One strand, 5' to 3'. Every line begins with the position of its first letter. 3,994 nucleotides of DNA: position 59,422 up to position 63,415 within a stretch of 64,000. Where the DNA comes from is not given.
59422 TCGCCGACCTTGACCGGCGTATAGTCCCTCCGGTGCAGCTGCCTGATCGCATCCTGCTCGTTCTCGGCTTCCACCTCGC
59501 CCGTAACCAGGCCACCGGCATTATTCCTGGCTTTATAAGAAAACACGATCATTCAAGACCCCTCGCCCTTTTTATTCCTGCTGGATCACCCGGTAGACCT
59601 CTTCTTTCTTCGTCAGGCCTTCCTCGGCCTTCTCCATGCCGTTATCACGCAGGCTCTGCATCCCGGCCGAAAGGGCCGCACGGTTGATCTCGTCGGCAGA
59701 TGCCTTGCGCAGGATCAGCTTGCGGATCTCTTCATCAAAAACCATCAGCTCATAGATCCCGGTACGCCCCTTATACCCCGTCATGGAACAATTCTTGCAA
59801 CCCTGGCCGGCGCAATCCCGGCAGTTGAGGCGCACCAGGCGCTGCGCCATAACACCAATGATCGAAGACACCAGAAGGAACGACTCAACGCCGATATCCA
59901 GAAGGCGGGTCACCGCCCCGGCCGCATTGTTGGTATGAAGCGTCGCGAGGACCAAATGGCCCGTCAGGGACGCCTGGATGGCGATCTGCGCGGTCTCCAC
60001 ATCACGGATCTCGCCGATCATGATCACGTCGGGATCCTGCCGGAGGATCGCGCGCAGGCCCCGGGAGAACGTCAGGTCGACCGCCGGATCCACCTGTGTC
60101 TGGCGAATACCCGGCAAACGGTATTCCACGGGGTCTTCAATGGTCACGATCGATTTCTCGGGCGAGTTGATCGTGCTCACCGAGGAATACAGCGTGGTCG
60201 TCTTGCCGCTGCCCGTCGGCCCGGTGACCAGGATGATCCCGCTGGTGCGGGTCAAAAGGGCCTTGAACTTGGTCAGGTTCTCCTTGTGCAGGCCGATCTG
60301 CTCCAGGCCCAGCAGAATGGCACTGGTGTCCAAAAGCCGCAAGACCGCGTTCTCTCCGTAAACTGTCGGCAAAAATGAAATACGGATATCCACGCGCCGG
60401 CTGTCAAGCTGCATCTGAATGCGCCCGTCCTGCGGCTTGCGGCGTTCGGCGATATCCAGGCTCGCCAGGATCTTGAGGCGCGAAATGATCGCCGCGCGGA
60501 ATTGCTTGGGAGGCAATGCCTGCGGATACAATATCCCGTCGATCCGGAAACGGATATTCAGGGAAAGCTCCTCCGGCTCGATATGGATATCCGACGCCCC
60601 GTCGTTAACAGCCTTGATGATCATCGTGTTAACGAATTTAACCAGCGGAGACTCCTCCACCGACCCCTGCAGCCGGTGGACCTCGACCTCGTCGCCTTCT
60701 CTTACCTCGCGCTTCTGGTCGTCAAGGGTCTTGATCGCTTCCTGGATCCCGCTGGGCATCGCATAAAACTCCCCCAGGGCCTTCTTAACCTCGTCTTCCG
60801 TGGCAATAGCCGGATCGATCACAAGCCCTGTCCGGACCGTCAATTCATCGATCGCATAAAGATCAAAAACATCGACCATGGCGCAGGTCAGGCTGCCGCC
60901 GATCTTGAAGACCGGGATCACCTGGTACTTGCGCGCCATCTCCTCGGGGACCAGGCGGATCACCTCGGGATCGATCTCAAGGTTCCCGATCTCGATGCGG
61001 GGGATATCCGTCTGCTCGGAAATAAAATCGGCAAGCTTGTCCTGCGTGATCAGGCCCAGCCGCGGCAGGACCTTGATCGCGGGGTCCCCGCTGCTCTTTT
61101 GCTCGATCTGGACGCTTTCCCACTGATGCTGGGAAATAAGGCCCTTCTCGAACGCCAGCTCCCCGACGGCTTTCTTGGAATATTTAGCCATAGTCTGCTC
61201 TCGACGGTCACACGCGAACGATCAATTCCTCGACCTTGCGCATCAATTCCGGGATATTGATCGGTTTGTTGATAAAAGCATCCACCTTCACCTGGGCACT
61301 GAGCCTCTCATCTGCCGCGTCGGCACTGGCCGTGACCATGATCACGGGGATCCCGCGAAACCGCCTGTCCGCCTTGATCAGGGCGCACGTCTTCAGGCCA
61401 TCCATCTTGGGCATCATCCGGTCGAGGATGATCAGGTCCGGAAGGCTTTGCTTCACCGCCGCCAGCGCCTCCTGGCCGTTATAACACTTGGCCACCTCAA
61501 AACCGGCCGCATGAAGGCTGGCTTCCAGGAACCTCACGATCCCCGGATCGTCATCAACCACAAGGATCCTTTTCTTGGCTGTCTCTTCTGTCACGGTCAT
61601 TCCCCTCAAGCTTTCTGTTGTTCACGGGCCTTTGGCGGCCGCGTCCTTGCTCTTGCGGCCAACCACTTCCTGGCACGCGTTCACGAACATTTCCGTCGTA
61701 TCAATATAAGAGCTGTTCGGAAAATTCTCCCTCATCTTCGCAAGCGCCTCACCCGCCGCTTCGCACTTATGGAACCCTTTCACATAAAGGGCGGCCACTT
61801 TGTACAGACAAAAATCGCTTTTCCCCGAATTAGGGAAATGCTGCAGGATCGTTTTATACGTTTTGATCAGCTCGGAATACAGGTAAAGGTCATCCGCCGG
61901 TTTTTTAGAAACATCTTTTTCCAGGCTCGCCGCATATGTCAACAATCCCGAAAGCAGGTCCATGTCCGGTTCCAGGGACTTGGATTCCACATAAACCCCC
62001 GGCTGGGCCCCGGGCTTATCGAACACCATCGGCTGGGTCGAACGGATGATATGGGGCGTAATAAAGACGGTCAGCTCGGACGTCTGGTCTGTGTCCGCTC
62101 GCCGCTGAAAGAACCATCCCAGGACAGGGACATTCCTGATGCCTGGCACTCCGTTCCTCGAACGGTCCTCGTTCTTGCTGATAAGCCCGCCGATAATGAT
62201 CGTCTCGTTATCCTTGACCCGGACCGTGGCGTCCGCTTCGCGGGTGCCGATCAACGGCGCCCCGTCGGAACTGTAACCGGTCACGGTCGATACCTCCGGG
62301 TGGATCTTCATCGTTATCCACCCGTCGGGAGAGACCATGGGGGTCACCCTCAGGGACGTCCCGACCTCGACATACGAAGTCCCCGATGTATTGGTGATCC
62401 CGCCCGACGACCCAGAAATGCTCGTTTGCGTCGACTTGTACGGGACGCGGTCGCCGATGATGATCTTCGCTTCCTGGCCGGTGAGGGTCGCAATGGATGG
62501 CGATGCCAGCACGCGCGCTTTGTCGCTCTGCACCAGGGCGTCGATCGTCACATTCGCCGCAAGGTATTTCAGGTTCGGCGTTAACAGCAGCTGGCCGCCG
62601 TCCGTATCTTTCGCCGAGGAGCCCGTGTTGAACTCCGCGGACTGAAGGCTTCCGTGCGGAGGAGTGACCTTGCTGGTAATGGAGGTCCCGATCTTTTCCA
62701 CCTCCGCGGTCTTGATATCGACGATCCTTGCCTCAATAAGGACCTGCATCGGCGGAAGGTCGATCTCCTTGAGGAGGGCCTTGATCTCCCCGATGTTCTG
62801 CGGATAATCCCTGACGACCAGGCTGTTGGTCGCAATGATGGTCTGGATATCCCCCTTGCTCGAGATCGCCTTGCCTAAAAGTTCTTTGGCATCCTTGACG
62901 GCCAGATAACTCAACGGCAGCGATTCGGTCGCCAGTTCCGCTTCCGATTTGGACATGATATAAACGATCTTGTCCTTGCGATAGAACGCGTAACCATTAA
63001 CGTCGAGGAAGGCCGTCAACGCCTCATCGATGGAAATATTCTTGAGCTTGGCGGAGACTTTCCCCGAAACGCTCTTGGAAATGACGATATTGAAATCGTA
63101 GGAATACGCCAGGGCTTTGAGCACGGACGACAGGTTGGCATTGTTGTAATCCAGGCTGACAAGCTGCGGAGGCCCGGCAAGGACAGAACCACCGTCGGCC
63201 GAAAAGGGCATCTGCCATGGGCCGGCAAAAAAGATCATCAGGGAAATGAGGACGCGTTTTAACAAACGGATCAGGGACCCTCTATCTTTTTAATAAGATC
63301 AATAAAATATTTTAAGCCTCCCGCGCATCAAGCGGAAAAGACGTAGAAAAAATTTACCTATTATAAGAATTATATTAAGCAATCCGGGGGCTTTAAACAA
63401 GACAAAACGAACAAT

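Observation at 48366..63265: Compact type IV pilus / T2SS-like cluster running directly into two large Stig1-repeat cysteine-rich secreted proteins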

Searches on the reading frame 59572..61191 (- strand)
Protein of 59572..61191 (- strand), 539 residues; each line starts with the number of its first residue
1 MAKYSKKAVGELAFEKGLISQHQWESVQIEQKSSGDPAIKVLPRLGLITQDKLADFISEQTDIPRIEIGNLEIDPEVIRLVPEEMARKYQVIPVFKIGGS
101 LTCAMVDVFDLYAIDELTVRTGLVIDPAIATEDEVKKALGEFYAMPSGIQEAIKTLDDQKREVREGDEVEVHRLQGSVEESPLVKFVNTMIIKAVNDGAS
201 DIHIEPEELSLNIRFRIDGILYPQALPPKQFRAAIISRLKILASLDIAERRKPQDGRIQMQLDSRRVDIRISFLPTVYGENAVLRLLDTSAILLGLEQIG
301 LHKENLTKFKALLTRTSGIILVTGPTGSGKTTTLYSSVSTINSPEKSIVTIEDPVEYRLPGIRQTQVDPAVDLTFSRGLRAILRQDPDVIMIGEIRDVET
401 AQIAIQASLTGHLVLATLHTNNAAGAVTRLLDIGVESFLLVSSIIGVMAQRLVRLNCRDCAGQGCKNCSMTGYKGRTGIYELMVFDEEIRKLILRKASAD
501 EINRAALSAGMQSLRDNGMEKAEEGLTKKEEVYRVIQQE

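Call 4: search_protein_families(library=pfam, proteins=[window:59572-61191:-], max_evalue=0.01)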
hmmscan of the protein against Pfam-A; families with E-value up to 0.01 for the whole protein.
window:59572-61191:- (539 aa): 8 families
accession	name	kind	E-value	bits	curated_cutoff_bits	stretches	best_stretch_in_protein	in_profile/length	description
PF00437.27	T2SSE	-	5e-135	450.3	24.9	1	179-534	4-370/370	Type II/IV secretion system protein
PF05157.20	MshEN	-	2e-20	73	23.1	1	62-146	2-87/90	MshEN domain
PF25199.1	nSTAND_NTPase5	-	0.00044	20.5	34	1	316-357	40-82/145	Novel STAND NTPase 5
PF13401.12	AAA_22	-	0.00078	20.2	27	1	316-354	4-42/130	AAA domain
PF13191.12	AAA_16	-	0.00084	20.3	32.6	1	311-414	14-113/167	AAA ATPase domain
PF13173.12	AAA_14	-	0.0062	17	27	0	318-407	3-83/129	AAA domain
PF13555.12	AAA_29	-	0.0075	16.4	27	0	311-334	16-39/61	P-loop containing region of AAA domain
PF13476.12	AAA_23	-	0.0095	17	27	0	311-334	17-36/201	AAA domain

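Call 6: search_protein_families(library=ncbifam, proteins=[window:59572-61191:-], max_evalue=0.01)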
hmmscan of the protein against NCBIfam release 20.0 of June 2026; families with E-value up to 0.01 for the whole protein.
window:59572-61191:- (539 aa): 23 families
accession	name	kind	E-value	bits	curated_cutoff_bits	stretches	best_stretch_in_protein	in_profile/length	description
TIGR02533.1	type_II_gspE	equivalog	2.3e-171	570.8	630.25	2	79-461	2-387/486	type II secretion system ATPase GspE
TIGR02538.1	type_IV_pilB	equivalog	3.1e-171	570.8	675.65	2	11-461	4-460/564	type IV-A pilus assembly ATPase PilB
NF053534.1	T4PilAsmATPsTfpB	equivalog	2.2e-136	455.6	850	2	48-461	63-480/584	type IV pilus assembly ATPase TfpB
NF007755.0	PRK10436.1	equivalog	7.3e-126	420.5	617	2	85-461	13-363/465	type II secretion system protein GspE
NF041000.1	ATPase_ComGA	equivalog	7.1e-79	264.6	300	1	189-454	2-266/267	competence type IV pilus ATPase ComGA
TIGR01420.1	pilT_fam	subfamily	8.2e-55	186.4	319.1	1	188-530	3-332/343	PilT/PilU family type 4a pilus ATPase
TIGR02525.1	plasmid_TraJ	equivalog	3e-27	95.6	368.3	1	296-434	132-273/372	plasmid transfer ATPase TraJ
TIGR02524.1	dot_icm_DotB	equivalog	2.4e-21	76.4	463.3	1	316-536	133-353/358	Dot/Icm type IV secretion system ATPase DotB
NF058587.1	archaellum_moto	equivalog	4.4e-19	68.6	550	1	318-430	276-393/527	archaellum flagellar ATPase motor FlaI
TIGR02782.1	TrbB_P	equivalog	1.8e-14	53.7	304.55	1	319-433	138-255/303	P-type conjugative transfer ATPase TrbB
NF010469.0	PRK13894.1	subfamily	1.3e-13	51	508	1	319-430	151-264/320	conjugal transfer ATPase TrbB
TIGR02788.1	VirB11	equivalog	2e-13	50.1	249.95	1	305-433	132-265/308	P-type DNA transfer ATPase VirB11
TIGR03819.1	heli_sec_ATPase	hypoth_equivalog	1.1e-12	47.8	373.15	1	293-435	154-302/340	TadA family conjugal transfer-associated ATPase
NF053672.1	bindosome_BasE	exception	1.7e-12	46.9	1000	1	319-456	272-414/512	bindosome assembly system ATPase subunit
NF010407.0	PRK13833.1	subfamily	2.6e-12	46.8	499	1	320-447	147-277/323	conjugal transfer protein TrbB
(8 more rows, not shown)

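Call 25: list_cluster_members(proteins=[P0018, P0019, window:59572-61191:-, window:61622-63265:-, window:55826-57010:-, window:50166-50585:-, window:57836-58291:-, window:47714-48190:-, window:50600-50926:-, window:53000-53575:-])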
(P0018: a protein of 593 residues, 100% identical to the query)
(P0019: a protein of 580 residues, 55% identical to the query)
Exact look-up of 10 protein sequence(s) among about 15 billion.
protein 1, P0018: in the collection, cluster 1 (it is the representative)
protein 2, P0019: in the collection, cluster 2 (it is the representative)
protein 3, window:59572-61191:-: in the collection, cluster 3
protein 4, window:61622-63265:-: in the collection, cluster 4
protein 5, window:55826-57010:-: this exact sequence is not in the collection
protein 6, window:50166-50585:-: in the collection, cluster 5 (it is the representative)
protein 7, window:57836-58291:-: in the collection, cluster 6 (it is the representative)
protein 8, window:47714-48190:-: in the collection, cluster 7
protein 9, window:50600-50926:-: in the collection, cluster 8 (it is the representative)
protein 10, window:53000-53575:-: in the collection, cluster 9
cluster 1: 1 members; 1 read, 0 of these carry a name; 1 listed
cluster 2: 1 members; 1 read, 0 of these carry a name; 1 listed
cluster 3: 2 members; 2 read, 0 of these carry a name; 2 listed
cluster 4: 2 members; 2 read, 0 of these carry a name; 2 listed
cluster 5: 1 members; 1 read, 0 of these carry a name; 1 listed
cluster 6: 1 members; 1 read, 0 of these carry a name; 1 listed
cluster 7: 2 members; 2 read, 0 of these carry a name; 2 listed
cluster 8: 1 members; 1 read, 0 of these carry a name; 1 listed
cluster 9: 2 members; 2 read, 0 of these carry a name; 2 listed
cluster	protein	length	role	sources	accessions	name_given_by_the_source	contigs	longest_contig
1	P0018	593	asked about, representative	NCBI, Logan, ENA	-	-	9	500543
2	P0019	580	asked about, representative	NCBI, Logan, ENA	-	-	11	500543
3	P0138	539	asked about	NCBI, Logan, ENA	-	-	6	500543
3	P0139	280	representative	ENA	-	-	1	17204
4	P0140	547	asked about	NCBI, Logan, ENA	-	-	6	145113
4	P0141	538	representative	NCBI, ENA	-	-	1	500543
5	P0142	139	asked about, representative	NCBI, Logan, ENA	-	-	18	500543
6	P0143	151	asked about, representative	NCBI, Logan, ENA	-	-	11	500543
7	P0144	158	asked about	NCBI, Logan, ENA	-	-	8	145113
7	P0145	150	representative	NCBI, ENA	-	-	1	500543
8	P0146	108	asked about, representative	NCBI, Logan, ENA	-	-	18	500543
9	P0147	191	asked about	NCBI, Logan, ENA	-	-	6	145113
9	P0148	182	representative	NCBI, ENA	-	-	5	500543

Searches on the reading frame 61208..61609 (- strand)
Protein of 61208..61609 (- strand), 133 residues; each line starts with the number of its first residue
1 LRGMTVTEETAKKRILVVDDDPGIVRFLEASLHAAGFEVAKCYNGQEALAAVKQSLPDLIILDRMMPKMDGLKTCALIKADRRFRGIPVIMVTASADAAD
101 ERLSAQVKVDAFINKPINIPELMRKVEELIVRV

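Call 4: search_protein_families(library=pfam, proteins=[window:61208-61609:-], max_evalue=0.01)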
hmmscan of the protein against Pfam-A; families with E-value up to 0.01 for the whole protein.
window:61208-61609:- (133 aa): 2 families
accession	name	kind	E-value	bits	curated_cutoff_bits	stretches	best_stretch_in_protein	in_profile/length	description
PF00072.30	Response_reg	-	1.9e-27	96.1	30.2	1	15-126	1-110/111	Response regulator receiver domain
PF23198.2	PDE8A_N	-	6.9e-05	23.2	29.6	1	12-103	10-102/147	PDE8A-like, N-terminal domain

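Call 6: search_protein_families(library=ncbifam, proteins=[window:61208-61609:-], max_evalue=0.01)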
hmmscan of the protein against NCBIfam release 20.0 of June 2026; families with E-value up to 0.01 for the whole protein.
window:61208-61609:- (133 aa): 99 families (the best 25 are shown)
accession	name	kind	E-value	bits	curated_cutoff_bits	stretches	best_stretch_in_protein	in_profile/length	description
NF007135.0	PRK09581.1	equivalog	5.1e-29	101.4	474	1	14-129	4-119/457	PleD family two-component system response regulator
NF045944.1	ResRegRpaBCyano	equivalog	1.7e-25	89.7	330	1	16-132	1-114/229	response regulator transcription factor RpaB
TIGR02154.1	PhoB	equivalog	2.2e-25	89.3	296.2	1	12-132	2-122/226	phosphate regulon transcriptional regulator PhoB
NF040689.1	MtrAB_MtrA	equivalog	9.9e-24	83.9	300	1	15-127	1-110/219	MtrAB system response regulator MtrA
NF007982.1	PRK10710.1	equivalog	3.5e-23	82.4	380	1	7-132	2-124/235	envelope stress response regulator BaeR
NF040534.1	resp_reg_YycF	equivalog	4.2e-23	81.8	340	1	13-128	1-113/231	response regulator YycF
NF033117.2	vanR_ACDEGLN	exception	5.9e-21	75.1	350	1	15-128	1-111/226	VanR-ABDEGLN family response regulator transcription factor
NF053854.1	RespRegPhoBBctds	equivalog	2.7e-20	72.7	270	1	15-132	1-117/225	two-component system response regulator PhoB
NF007005.1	PRK09468.1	equivalog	4.6e-20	72.1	331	1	12-132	3-121/237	osmolarity response regulator transcription factor OmpR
NF045717.1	DVU0259_DivK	exception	1.2e-19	70.6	160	1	12-130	2-116/117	DVU0259 family response regulator domain-containing protein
NF041733.1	resp_reg_CseB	equivalog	5.3e-19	68.5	350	1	14-132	2-117/228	two-component system response regulator CseB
NF008199.0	PRK10955.1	equivalog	9e-19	68.3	341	1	13-131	2-116/232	envelope stress response regulator transcription factor CpxR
NF000404.1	vanR-D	exception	9.2e-19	67.9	500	1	13-127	3-113/232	vancomycin resistance response regulator transcription factor VanR-D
NF008318.0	PRK11107.1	equivalog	1.9e-18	65.9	890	1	8-124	663-779/920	two-component sensor histidine kinase BarA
NF011695.0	PRK15115.1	equivalog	4e-18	65.4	763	1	12-129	6-121/445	two-component system response regulator GlrR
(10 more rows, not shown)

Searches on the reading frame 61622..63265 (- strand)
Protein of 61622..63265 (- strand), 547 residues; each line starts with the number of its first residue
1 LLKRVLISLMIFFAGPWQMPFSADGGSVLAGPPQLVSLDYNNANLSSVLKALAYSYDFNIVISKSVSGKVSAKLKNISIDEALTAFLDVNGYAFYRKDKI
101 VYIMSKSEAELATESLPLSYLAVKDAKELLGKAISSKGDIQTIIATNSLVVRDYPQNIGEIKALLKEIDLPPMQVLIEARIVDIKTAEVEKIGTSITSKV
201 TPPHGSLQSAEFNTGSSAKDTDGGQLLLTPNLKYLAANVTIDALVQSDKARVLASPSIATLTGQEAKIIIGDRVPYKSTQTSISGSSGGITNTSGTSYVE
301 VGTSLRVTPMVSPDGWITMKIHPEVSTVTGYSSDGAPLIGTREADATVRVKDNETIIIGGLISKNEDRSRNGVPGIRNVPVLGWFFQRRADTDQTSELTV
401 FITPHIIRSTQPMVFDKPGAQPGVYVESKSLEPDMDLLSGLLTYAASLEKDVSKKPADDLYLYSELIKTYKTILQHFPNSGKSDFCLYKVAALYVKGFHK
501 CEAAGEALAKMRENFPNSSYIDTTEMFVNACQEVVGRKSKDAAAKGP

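Call 4: search_protein_families(library=pfam, proteins=[window:61622-63265:-], max_evalue=0.01)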
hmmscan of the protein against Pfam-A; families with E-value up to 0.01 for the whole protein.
window:61622-63265:- (547 aa): 5 families
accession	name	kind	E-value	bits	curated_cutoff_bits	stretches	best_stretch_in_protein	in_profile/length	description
PF00263.26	Secretin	-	1.3e-48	165.3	27.5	1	243-408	1-169/169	Bacterial type II and III secretion system protein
PF03958.22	Secretin_N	-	7.8e-10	39.3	28.2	1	113-174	1-69/69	Bacterial type II/III secretion system short domain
PF16344.10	FecR_C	-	1.9e-05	25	24.4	1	39-103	3-70/70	FecR, C-terminal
PF07660.19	STN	-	9.6e-05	22.6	28.4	1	58-106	1-52/52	Secretin and TonB N terminus short domain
PF21305.2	type_II_gspD_N0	-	0.00017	21.8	27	1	38-99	1-67/71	GspD-like, N0 domain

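Call 6: search_protein_families(library=ncbifam, proteins=[window:61622-63265:-], max_evalue=0.01)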
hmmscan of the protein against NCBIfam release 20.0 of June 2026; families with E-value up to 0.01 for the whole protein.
window:61622-63265:- (547 aa): 9 families
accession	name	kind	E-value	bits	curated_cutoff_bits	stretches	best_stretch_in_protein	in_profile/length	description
TIGR02515.1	IV_pilus_PilQ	subfamily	1.6e-67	228.4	284.35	1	35-407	3-427/428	type IV pilus secretin PilQ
TIGR02517.1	type_II_gspD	equivalog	6.9e-64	216.4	351.35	2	127-411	289-594/600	type II secretion system secretin GspD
NF010083.0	PRK13568.1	equivalog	6.1e-42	143.9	554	1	34-408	26-418/419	DNA uptake porin HofQ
TIGR02516.1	type_III_yscC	equivalog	7.8e-42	143.4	238.45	2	129-408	190-462/463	type III secretion system outer membrane ring subunit SctC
TIGR02519.1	pilus_MshL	equivalog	1.6e-39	135.7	250.2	1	147-407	8-290/290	pilus (MSHA type) biogenesis protein MshL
NF007851.2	PRK10560.1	exception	6.9e-38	130.5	598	1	28-408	16-410/412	DNA uptake porin HofQ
NF011873.0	PRK15346.1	equivalog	8.8e-22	77.4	524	2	146-401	244-487/499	EscC/YscC/HrcC family type III secretion system outer membrane ring protein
NF042912.1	Amuc_1098_fam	equivalog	8.1e-13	47.3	750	1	337-409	726-798/805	Amuc_1098 family type IV pilus outer membrane protein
TIGR02520.1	pilus_B_mal_scr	equivalog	1.7e-12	46.6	287.65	1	134-404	232-511/513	PilN family type IVB pilus formation outer membrane protein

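Call 56: search_solved_structures(query=window:61622-63265:-, max_evalue=0.00001)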
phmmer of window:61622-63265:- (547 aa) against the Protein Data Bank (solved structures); distinct sequences matched with E-value up to 0.00001: 23.
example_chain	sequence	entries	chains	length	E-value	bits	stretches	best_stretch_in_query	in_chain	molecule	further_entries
6ve2_A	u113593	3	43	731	7.7e-33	117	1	215-409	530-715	Fimbrial assembly protein PilQ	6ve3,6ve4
9x0w_A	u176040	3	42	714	8e-33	116.9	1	214-409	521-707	Fimbrial assembly protein PilQ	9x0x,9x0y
3jc8_Qa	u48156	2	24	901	2.8e-32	115.2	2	236-408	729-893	PilQ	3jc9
6w6m_A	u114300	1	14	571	5.1e-31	111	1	27-407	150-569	Type IV pilus secretin PilQ family protein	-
4av2_A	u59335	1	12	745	3.8e-29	104.8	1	133-408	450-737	TYPE IV PILUS BIOGENESIS AND COMPETENCE PROTEIN PILQ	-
9sh1_A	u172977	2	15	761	6.2e-29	104.1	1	133-407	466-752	Type IV pilus biogenesis and competence protein PilQ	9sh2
5wln_G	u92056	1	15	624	1.6e-24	89.6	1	144-411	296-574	Type II secretion system protein D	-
6i1x_A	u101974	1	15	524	2.3e-22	82.5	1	142-410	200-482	Type II secretion system protein D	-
5w68_A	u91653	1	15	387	2.6e-21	78.9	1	241-410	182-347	Putative type II secretion protein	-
5zdh_A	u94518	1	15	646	4.3e-21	78.3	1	241-410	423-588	Type II secretion system protein D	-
9k8v_A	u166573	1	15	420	5.5e-20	74.6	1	241-409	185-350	General secretion pathway protein D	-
6i1y_A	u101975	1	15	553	8.4e-20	74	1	240-409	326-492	General secretion pathway protein GspD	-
5wq8_A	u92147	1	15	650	3.8e-19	71.8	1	241-409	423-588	Type II secretion system protein D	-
5wq7_A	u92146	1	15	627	7.5e-19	70.9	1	144-410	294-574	Putative type II secretion system protein D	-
5wq9_A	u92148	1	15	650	2.2e-18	69.3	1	241-409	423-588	Type II secretion system protein D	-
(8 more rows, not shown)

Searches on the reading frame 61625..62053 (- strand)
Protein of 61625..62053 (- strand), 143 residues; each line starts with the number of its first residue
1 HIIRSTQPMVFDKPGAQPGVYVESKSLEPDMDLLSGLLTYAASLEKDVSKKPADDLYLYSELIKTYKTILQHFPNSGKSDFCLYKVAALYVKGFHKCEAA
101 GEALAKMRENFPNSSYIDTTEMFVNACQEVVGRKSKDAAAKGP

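Call 69: search_protein_families(library=pfam, proteins=[window:61625-62053:-], max_evalue=5)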
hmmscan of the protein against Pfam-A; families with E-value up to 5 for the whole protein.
window:61625-62053:- (143 aa): 2 families
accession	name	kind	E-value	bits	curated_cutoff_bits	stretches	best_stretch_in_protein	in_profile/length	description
PF13174.12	TPR_6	-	0.0093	17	26.3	1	82-114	2-33/33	Tetratricopeptide repeat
PF15067.11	FAM124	-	0.16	12.1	23.5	1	59-88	140-169/235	FAM124 domain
